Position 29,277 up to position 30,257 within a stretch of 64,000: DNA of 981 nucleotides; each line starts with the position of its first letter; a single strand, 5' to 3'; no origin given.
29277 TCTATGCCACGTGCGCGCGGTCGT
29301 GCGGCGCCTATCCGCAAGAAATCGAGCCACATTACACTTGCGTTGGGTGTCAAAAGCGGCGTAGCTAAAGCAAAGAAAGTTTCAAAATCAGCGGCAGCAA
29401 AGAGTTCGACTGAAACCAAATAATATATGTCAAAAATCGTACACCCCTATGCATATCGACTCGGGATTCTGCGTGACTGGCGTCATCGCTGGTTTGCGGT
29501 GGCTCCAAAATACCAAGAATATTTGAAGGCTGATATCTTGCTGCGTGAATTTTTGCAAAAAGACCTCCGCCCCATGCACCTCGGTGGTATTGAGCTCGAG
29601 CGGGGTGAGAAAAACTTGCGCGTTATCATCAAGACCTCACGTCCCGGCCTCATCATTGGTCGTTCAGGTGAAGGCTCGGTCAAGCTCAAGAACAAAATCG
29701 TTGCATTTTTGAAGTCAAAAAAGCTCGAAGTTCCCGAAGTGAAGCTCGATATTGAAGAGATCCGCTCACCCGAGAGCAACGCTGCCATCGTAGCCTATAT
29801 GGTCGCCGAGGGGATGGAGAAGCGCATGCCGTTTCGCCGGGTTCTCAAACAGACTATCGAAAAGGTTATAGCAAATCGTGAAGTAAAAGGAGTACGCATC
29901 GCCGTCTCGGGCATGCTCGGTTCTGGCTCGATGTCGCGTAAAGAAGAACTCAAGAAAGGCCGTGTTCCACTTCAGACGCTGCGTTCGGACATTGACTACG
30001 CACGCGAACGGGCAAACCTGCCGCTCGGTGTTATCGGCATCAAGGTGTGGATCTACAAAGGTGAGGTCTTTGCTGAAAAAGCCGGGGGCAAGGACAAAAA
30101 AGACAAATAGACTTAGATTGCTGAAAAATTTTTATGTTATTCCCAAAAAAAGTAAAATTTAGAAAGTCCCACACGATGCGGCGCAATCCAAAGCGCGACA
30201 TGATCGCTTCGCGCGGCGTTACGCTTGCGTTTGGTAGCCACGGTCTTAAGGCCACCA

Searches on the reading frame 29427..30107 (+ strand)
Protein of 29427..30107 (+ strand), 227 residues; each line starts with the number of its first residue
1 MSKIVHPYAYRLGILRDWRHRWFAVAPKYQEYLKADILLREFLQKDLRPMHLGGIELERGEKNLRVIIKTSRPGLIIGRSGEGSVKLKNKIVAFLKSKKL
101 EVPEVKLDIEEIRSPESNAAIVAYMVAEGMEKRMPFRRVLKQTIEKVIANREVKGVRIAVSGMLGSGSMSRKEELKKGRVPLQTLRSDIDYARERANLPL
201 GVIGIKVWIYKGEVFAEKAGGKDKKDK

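Call 31: find_encoding_contigs(protein=window:29427-30107:+, flank=10000, max_places=1)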
Protein window:29427-30107:+ (227 aa): 2 contigs read that carry it; 1 place shown.
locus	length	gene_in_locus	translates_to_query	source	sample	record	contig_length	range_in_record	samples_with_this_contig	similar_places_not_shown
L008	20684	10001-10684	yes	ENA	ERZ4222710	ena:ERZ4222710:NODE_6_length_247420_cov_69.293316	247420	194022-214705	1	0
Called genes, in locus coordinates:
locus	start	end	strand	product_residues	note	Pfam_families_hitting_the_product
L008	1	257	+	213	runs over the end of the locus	PF02163:Peptidase_M50 (weak)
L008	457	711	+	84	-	PF00164:Ribosom_S12_S23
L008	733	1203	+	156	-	PF00177:Ribosomal_S7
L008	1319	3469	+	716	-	PF00009:GTP_EFTU, PF03144:GTP_EFTU_D2, PF22042:EF-G_D2, PF14492:EFG_III, PF16658:RF3_C (weak), PF03764:EFG_IV, PF00679:EFG_C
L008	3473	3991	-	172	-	PF07963:N_methyl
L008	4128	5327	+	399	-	PF00009:GTP_EFTU, PF03144:GTP_EFTU_D2, PF03143:GTP_EFTU_D3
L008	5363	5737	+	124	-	PF00338:Ribosomal_S10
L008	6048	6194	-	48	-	-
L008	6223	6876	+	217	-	PF00297:Ribosomal_L3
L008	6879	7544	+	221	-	PF00573:Ribosomal_L4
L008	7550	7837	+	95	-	PF00276:Ribosomal_L23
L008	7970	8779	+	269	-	PF00181:Ribosomal_L2_N, PF03947:Ribosomal_L2_C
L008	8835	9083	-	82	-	-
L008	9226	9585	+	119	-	PF00203:Ribosomal_S19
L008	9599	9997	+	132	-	PF00237:Ribosomal_L22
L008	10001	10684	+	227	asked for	PF07650:KH_2, PF00189:Ribosomal_S3_C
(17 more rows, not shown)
